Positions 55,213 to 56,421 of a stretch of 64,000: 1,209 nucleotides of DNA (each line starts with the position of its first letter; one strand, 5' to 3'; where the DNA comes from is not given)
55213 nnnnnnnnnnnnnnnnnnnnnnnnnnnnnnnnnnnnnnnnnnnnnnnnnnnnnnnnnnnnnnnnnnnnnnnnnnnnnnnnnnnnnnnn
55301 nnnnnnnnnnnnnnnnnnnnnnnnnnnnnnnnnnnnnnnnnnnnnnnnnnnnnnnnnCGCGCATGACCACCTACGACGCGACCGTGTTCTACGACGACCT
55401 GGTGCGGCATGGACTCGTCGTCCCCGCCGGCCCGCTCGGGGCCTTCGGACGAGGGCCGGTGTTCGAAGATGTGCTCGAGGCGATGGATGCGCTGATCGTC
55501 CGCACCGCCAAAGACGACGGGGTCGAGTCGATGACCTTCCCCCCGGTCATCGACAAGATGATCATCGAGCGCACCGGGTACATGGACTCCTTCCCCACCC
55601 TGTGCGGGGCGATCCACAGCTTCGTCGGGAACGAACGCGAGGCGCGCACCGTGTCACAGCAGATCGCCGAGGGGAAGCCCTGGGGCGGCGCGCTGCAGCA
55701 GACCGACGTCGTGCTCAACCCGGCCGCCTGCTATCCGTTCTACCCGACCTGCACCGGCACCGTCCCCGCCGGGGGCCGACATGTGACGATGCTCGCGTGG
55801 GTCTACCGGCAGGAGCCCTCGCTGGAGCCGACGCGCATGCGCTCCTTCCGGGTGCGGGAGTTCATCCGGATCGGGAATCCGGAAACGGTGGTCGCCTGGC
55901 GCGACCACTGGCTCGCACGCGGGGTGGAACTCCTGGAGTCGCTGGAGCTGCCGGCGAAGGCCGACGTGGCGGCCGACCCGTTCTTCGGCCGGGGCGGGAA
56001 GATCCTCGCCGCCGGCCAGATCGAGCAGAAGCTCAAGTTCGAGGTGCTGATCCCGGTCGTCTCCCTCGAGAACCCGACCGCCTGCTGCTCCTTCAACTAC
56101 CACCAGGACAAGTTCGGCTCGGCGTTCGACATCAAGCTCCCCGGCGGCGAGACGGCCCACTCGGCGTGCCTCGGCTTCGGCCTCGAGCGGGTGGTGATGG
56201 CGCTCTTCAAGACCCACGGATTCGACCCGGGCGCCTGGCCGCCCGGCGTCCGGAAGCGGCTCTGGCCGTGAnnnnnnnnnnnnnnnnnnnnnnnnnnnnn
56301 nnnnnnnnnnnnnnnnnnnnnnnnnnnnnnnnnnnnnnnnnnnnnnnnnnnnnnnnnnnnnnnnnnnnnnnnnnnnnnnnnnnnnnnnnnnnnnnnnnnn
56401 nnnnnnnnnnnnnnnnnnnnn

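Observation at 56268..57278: DUF1839 as candidate aminoacyl-S-carrier-protein transferase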

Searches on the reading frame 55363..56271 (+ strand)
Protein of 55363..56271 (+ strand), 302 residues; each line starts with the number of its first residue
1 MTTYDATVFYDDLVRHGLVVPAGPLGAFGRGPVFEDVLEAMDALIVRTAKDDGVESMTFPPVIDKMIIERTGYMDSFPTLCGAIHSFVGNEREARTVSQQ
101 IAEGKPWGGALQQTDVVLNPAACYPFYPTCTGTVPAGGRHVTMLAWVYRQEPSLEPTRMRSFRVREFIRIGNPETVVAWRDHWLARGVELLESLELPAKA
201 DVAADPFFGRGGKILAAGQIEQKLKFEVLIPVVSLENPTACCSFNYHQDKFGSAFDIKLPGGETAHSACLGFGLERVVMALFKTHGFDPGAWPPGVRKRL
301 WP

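Call 8: search_protein_families(library=pfam, proteins=[window:55363-56271:+], max_evalue=0.01)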
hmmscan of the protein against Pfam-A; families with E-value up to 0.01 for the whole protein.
window:55363-56271:+ (302 aa): 1 family
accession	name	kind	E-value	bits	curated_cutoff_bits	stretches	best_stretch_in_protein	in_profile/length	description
PF00587.30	tRNA-synt_2b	-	0.00033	21.2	29.3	1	145-283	43-177/179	tRNA synthetase class II core domain (G, H, P, S and T)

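Call 24: search_protein_families(library=ncbifam, proteins=[window:55363-56271:+], max_evalue=0.01)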
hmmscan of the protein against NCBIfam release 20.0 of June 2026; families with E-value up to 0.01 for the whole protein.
window:55363-56271:+ (302 aa): 3 families
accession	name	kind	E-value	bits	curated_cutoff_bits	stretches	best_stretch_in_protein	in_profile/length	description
NF005479.0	PRK07080.1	equivalog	8e-117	389.7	357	1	7-301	20-316/318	amino acid--[acyl-carrier-protein] ligase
NF002120.0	PRK00960.1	equivalog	1.3e-20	73.5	611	1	109-300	304-505/518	serine--tRNA ligase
TIGR00415.1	serS_MJ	equivalog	3.7e-16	58.7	489.55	1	37-300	224-502/518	serine--tRNA ligase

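Call 54: search_solved_structures(query=window:55363-56271:+, max_evalue=0.001, show_alignments=1)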
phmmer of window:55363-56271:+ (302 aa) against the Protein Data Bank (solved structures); distinct sequences matched with E-value up to 0.001: 4.
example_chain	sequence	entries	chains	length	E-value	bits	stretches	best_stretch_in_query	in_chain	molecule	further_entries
4h2w_A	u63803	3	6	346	3.2e-75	256.4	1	22-298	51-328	Amino acid--[acyl-carrier-protein] ligase 1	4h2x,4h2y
3mey_A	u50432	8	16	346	1.1e-73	251.4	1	22-298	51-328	Bll0957 protein | Amino acid--[acyl-carrier-protein] ligase 1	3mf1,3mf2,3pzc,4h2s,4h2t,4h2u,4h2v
3w3s_A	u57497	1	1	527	9.3e-17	64.4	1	111-299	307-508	Type-2 serine--tRNA ligase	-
2cim_A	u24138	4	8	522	1.7e-05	27.3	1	244-300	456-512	SERYL-TRNA SYNTHETASE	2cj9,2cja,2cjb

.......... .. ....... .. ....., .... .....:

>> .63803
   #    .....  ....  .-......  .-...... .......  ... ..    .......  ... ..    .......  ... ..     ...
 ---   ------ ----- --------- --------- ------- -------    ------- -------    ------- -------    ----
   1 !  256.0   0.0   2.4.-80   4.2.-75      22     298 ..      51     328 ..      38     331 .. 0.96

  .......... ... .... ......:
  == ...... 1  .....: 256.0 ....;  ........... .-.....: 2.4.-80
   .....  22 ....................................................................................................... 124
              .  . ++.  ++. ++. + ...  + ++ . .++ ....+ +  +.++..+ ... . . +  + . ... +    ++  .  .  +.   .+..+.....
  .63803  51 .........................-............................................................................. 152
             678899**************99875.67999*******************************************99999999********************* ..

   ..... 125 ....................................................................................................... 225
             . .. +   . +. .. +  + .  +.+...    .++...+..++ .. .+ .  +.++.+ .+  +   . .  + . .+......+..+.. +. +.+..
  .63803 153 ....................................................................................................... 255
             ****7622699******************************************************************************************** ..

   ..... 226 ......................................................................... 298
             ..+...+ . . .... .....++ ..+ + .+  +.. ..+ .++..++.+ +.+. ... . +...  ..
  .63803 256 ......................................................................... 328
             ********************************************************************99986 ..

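Call 75: search_dna_similar(query=window:55363-56271:+, collection=plasmids, mode=protein, max_rows=60, max_evalue=1e-10)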
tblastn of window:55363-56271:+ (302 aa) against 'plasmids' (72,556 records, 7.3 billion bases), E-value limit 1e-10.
Records with a match: 103; places in all: 105; records where one place covers at least 80% of the query: 99.
Best place of each record, by identity: <60% 103.
By first word of the organism name: Streptomyces 22; Rhizobium 16; Azospirillum 11; Bacillus 11; Burkholderia 10; Mycetohabitans 9; Caballeronia 7; Cupriavidus 4; Shinella 3; Methylobacterium 2; and 6 more.
By predicted mobility (MOB-suite, as given by PLSDB): non-mobilizable 73; conjugative 18; mobilizable 12.
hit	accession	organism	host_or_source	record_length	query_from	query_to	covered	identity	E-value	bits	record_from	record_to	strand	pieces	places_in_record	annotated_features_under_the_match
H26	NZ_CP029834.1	Azospirillum ramasamyi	single cell,Cow dung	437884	7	301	98%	52.9%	1e-103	338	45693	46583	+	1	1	amino acid--[acyl-carrier-protein] ligase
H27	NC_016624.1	Azospirillum lipoferum 4B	-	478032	7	301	98%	52.5%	1e-101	333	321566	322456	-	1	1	amino acid--[acyl-carrier-protein] ligase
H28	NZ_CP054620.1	Azospirillum oryzae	cell culture,soil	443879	3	301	99%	51.2%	7e-100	328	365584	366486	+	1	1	amino acid--[acyl-carrier-protein] ligase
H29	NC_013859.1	Azospirillum sp. B510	-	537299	3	301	99%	50.8%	1e-97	322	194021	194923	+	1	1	amino acid--[acyl-carrier-protein] ligase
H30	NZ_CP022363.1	Azospirillum sp. TSH58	single cell,paddy soils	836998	7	301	98%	51.2%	5e-97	319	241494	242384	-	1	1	amino acid--[acyl-carrier-protein] ligase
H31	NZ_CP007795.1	Azospirillum argentinense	Triticum aestivum L.,Root,wheat ...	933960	7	301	98%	50.2%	2e-95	315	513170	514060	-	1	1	amino acid--[acyl-carrier-protein] ligase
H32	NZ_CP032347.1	Azospirillum brasilense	soil sample,Agricultural field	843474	7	301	98%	49.8%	9e-95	313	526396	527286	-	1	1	amino acid--[acyl-carrier-protein] ligase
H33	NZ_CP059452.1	Azospirillum brasilense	Prokaryotes,soil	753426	7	301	98%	49.8%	1e-94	312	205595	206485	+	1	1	amino acid--[acyl-carrier-protein] ligase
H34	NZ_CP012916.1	Azospirillum brasilense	Digitaria eriantha,microbe,root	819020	7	301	98%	49.5%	1e-94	313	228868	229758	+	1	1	amino acid--[acyl-carrier-protein] ligase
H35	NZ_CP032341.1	Azospirillum brasilense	soil sample,Agricultural field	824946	7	301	98%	49.5%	1e-94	313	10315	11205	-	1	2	amino acid--[acyl-carrier-protein] ligase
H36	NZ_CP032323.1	Azospirillum argentinense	soil sample,Agricultural field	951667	7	301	98%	49.5%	8e-94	310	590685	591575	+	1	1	amino acid--[acyl-carrier-protein] ligase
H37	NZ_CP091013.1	Burkholderia cenocepacia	-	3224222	9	301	97%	49.8%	3e-93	309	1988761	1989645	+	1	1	none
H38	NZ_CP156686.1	Burkholderia stagnalis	Bacterial cells,soils collected in ...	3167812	6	301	98%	48.7%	2e-92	306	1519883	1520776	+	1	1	none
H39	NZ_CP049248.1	Rhizobium rhizoryzae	cell culture,soil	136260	1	301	100%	47.7%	2e-87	292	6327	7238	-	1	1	amino acid--[acyl-carrier-protein] ligase | acyl-CoA dehydrogenase family protein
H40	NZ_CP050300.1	Phyllobacterium sp. 628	Oxytropis pumilio,cell culture,root ...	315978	5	301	98%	48.3%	2e-92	306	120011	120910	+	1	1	amino acid--[acyl-carrier-protein] ligase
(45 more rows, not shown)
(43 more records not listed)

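Call 77: search_dna_similar(query=window:55363-56271:+, collection=plasmids, mode=protein, max_rows=35, max_evalue=1e-10, rows=spread)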
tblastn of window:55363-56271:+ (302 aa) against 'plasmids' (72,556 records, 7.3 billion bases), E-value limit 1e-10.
Records with a match: 103; places in all: 105; records where one place covers at least 80% of the query: 99.
Best place of each record, by identity: <60% 103.
By first word of the organism name: Streptomyces 22; Rhizobium 16; Azospirillum 11; Bacillus 11; Burkholderia 10; Mycetohabitans 9; Caballeronia 7; Cupriavidus 4; Shinella 3; Methylobacterium 2; and 6 more.
By predicted mobility (MOB-suite, as given by PLSDB): non-mobilizable 73; conjugative 18; mobilizable 12.
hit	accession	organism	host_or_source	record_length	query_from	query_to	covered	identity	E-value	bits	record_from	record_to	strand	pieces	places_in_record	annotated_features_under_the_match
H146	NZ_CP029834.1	Azospirillum ramasamyi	single cell,Cow dung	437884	7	301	98%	52.9%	1e-103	338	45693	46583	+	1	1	amino acid--[acyl-carrier-protein] ligase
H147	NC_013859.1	Azospirillum sp. B510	-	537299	3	301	99%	50.8%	1e-97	322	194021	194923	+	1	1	amino acid--[acyl-carrier-protein] ligase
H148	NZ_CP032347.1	Azospirillum brasilense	soil sample,Agricultural field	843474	7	301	98%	49.8%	9e-95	313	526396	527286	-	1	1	amino acid--[acyl-carrier-protein] ligase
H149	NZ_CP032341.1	Azospirillum brasilense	soil sample,Agricultural field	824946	7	301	98%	49.5%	1e-94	313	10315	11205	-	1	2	amino acid--[acyl-carrier-protein] ligase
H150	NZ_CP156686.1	Burkholderia stagnalis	Bacterial cells,soils collected in ...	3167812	6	301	98%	48.7%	2e-92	306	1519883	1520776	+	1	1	none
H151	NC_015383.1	Burkholderia gladioli BSR3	-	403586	9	301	97%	48.8%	5e-92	305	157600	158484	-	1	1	amino acid--[acyl-carrier-protein] ligase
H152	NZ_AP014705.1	Methylobacterium aquaticum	-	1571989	9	301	97%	47.8%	1e-87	293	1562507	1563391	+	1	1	none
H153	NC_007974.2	Cupriavidus metallidurans CH34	-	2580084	8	300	97%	47.5%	3e-85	286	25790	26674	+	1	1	none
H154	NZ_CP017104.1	Rhizobium gallicum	Phaseolus vulgaris,Whole ...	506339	7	301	98%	46.5%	1e-87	292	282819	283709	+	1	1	amino acid--[acyl-carrier-protein] ligase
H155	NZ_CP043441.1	Cupriavidus campinensis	cell culture,soil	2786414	8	300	97%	46.8%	6e-87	290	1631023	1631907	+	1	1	none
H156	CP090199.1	Rhizobium leguminosarum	Trifolium ambiguum,Cell culture,nodule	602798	7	301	98%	46.1%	1e-86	290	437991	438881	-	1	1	amino acid--[acyl-carrier-protein] ligase | DUF1839 family protein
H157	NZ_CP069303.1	Shinella sp. PSBB067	monoisolate,Minnesota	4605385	7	300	97%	46.3%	3e-84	283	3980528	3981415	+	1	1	none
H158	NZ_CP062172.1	Mycetohabitans rhizoxinica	Rhizopus microsporus,bacterial ...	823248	4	301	99%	45.0%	2e-86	289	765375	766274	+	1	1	amino acid--[acyl-carrier-protein] ligase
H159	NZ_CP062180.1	Mycetohabitans endofungorum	Rhizopus microsporus,bacterial ...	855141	4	301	99%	45.0%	9e-86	287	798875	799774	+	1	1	amino acid--[acyl-carrier-protein] ligase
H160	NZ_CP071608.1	Rhizobium binae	lentil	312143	7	301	98%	45.5%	6e-86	288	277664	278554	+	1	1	amino acid--[acyl-carrier-protein] ligase | DUF1839 family protein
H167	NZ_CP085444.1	Priestia megaterium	single cell,soil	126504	2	300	99%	38.0%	2e-71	246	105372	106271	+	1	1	amino acid--[acyl-carrier-protein] ligase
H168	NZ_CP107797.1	Streptomyces sp. NBC_00557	-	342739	13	297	94%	31.1%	6e-27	117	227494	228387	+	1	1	hypothetical protein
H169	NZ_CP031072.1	Bacillus mycoides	cell culture,soil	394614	10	298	96%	28.4%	3e-25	112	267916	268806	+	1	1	hypothetical protein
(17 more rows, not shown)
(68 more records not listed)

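Call 78: get_annotated_region(hit=H167, flank=9000)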
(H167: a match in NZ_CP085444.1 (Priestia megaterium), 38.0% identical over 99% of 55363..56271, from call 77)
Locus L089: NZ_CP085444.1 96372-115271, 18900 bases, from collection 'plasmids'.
description: Priestia megaterium strain KF18 plasmid unnamed2, complete sequence
organism: Priestia megaterium (NCBI taxid 1404)
taxonomy: Bacteria; Bacillota; Bacilli; Bacillales; Bacillaceae; Priestia; Priestia megaterium
host: -; source: single cell,soil; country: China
typing (MOB-suite, as given by PLSDB): non-mobilizable; replicon rep_cluster_385
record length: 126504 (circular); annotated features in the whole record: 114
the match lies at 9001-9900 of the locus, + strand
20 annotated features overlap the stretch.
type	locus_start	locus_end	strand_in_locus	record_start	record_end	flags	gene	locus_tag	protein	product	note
CDS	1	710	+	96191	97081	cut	-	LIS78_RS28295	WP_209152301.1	LPD16 domain-containing protein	-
CDS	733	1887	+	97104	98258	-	-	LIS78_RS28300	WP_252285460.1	cysteine desulfurase family protein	-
CDS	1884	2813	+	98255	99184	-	-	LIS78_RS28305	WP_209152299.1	D-alanine--D-alanine ligase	-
CDS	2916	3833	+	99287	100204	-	-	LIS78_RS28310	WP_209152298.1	polyprenyl synthetase family protein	GO:0008299 - isoprenoid biosynthetic process [Evidence IEA]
CDS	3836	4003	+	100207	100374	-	comX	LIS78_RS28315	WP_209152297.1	competence pheromone ComX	-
CDS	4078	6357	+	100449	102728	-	-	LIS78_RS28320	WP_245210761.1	sensor histidine kinase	-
CDS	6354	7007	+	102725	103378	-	-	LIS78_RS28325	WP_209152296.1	response regulator transcription factor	GO:0000160 - phosphorelay signal transduction system [Evidence IEA]; GO:0006355 - regulation of DNA-templated ...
CDS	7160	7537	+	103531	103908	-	acpS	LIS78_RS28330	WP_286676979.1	holo-ACP synthase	GO:0008610 - lipid biosynthetic process [Evidence IEA]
CDS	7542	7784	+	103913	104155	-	-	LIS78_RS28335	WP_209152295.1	acyl carrier protein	-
CDS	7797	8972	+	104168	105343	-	-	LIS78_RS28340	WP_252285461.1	acyl-CoA dehydrogenase family protein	-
CDS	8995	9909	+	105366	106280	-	-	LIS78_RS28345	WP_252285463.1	amino acid--[acyl-carrier-protein] ligase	-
CDS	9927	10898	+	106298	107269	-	-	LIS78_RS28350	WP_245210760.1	DMT family transporter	GO:0055085 - transmembrane transport [Evidence IEA]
CDS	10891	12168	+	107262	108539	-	-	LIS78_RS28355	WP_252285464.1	ATP-grasp domain-containing protein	-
CDS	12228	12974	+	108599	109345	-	-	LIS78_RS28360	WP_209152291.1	alpha/beta fold hydrolase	-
CDS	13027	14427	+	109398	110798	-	alaP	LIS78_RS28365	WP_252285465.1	alanine permease AlaP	-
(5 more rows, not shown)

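Call 79: get_annotated_region(hit=H169, flank=9000)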
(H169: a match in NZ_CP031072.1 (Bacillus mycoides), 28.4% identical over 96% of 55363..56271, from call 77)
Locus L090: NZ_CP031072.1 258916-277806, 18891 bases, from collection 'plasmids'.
description: Bacillus mycoides strain BPN401 plasmid pl395, complete sequence
organism: Bacillus mycoides (NCBI taxid 1405)
taxonomy: Bacteria; Bacillota; Bacilli; Bacillales; Bacillaceae; Bacillus; Bacillus mycoides
host: -; source: cell culture,soil; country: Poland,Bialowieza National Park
typing (MOB-suite, as given by PLSDB): conjugative; relaxase MOBP; mating-pair formation MPF_T
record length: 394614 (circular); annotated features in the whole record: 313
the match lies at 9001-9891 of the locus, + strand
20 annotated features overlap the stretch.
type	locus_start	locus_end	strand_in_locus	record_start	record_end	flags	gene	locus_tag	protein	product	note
CDS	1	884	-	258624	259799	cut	-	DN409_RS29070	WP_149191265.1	LL-diaminopimelate aminotransferase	-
CDS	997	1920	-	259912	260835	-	-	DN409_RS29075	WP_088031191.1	3-oxoacyl-[acyl-carrier-protein] synthase III C-terminal domain-containing protein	-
CDS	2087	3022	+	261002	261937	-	-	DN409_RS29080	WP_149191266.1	3-oxoacyl-[acyl-carrier-protein] synthase III C-terminal domain-containing protein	-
CDS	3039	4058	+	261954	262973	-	-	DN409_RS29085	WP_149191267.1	hypothetical protein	-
CDS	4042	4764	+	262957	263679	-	-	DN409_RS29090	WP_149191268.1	hypothetical protein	-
CDS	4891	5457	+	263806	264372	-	-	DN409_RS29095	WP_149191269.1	hypothetical protein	-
CDS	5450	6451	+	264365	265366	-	-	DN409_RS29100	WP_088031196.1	BtrH N-terminal domain-containing protein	-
CDS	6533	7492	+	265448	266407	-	-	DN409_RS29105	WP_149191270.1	hypothetical protein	-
CDS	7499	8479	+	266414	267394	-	-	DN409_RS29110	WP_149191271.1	YpdA family putative bacillithiol disulfide reductase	GO:0006790 - sulfur compound metabolic process [Evidence IEA]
CDS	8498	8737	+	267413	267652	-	-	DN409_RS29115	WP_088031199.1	acyl carrier protein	GO:0006633 - fatty acid biosynthetic process [Evidence IEA]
CDS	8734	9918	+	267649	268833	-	-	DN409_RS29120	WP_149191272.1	hypothetical protein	-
CDS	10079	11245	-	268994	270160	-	-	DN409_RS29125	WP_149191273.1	AAA family ATPase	-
CDS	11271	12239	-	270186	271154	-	-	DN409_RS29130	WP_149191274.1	hypothetical protein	-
CDS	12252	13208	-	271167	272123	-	-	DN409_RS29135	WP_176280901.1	3-oxoacyl-[acyl-carrier-protein] synthase III C-terminal domain-containing protein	-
CDS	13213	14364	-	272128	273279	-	-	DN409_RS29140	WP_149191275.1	acyl-CoA dehydrogenase family protein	-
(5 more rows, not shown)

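Call 80: get_annotated_region(hit=H168, flank=9000)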
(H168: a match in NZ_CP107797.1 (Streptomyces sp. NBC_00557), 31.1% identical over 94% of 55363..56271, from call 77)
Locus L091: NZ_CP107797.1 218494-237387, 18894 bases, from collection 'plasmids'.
description: Streptomyces sp. NBC_00557 plasmid unnamed1, complete sequence
organism: Streptomyces sp. NBC_00557 (NCBI taxid 2975776)
taxonomy: Bacteria; Actinomycetota; Actinomycetes; Kitasatosporales; Streptomycetaceae; Streptomyces; Streptomyces sp. NBC 00557
host: -; source: -; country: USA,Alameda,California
typing (MOB-suite, as given by PLSDB): mobilizable; relaxase MOBP
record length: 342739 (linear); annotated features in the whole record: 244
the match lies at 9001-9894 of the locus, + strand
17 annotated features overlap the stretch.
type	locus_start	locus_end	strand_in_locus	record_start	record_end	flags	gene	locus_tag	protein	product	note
CDS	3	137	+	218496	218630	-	-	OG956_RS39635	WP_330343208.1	hypothetical protein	-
CDS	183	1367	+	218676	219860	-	-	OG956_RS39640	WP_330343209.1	transcriptional regulator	-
CDS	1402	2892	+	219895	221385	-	-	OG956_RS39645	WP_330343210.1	PLP-dependent aminotransferase family protein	-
CDS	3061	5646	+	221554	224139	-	-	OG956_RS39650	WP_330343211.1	beta-ketoacyl synthase N-terminal-like domain-containing protein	-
CDS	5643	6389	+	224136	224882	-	-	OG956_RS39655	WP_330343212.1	alpha/beta fold hydrolase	-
CDS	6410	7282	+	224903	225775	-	-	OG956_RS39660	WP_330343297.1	3-hydroxyacyl-CoA dehydrogenase NAD-binding domain-containing protein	GO:0006631 - fatty acid metabolic process [Evidence IEA]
CDS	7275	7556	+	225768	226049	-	-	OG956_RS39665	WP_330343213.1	phosphopantetheine-binding protein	-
CDS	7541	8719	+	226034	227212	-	-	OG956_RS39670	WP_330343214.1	acyl-CoA dehydrogenase family protein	-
CDS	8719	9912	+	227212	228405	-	-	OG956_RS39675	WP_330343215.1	hypothetical protein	-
CDS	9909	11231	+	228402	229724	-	-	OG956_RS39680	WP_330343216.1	acyltransferase domain-containing protein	-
CDS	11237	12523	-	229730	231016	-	-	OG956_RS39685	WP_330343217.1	MFS transporter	GO:0055085 - transmembrane transport [Evidence IEA]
CDS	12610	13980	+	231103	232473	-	-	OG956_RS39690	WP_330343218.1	condensation domain-containing protein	-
CDS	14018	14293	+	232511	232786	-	-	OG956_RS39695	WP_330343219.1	acyl carrier protein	-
CDS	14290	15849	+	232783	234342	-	-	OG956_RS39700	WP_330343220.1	AMP-binding protein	-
CDS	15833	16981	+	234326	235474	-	-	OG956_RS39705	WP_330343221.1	MupA/Atu3671 family FMN-dependent luciferase-like monooxygenase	-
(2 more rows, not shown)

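Call 82: search_protein_families(library=pfam, proteins=[L090:5450-6451:+, L090:8734-9918:+, L090:6533-7492:+, L090:3039-4058:+, L089:10891-12168:+, L091:8719-9912:+], max_evalue=0.01)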
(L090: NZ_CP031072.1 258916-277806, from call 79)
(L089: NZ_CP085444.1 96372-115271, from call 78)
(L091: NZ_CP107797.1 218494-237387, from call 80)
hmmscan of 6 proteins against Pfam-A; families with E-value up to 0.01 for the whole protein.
L090:5450-6451:+ (333 aa): 2 families
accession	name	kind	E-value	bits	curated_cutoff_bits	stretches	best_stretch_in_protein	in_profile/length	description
PF14399.12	BtrH_N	-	5e-09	36.9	29.7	1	55-133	51-134/134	Butirosin biosynthesis protein H, N-terminal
PF16169.10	DUF4872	-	0.0025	18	28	1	151-325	7-173/173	Domain of unknown function (DUF4872)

L090:8734-9918:+ (394 aa): 1 family
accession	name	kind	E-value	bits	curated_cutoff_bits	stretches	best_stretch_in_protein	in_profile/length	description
PF00587.30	tRNA-synt_2b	-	0.00019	22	29.3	1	227-373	38-179/179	tRNA synthetase class II core domain (G, H, P, S and T)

L090:6533-7492:+ (319 aa): 1 family
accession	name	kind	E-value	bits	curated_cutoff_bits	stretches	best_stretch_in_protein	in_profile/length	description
PF14399.12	BtrH_N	-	0.00051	20.7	29.7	1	84-141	76-133/134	Butirosin biosynthesis protein H, N-terminal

L090:3039-4058:+ (339 aa): 0 families

L089:10891-12168:+ (425 aa): 7 families
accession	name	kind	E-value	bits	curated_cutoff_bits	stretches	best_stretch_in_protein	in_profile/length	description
PF13535.11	ATP-grasp_4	-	9.6e-19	68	27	1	147-290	3-154/160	ATP-grasp domain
PF02655.19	ATP-grasp_3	-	2.3e-09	38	23.2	1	110-290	3-159/160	ATP-grasp domain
PF01071.24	GARS_A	-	9.6e-09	35.8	27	1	110-288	2-189/194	Phosphoribosylglycinamide synthetase, ATP-grasp (A) domain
PF18603.7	LAL_C2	-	2.3e-05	25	29.4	1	340-408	2-70/78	L-amino acid ligase C-terminal domain 2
PF14397.11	ATPgrasp_ST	-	7.3e-05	22.5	31.4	1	93-212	4-133/278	Sugar-transfer associated ATP-grasp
PF07478.18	Dala_Dala_lig_C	-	0.0028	17.6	24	1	139-183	29-73/204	D-ala D-ala ligase C-terminus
PF15632.11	ATPgrasp_Ter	-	0.0063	16.7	29.1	0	191-290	4-88/131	ATP-grasp in the biosynthetic pathway with Ter operon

L091:8719-9912:+ (397 aa): 0 families
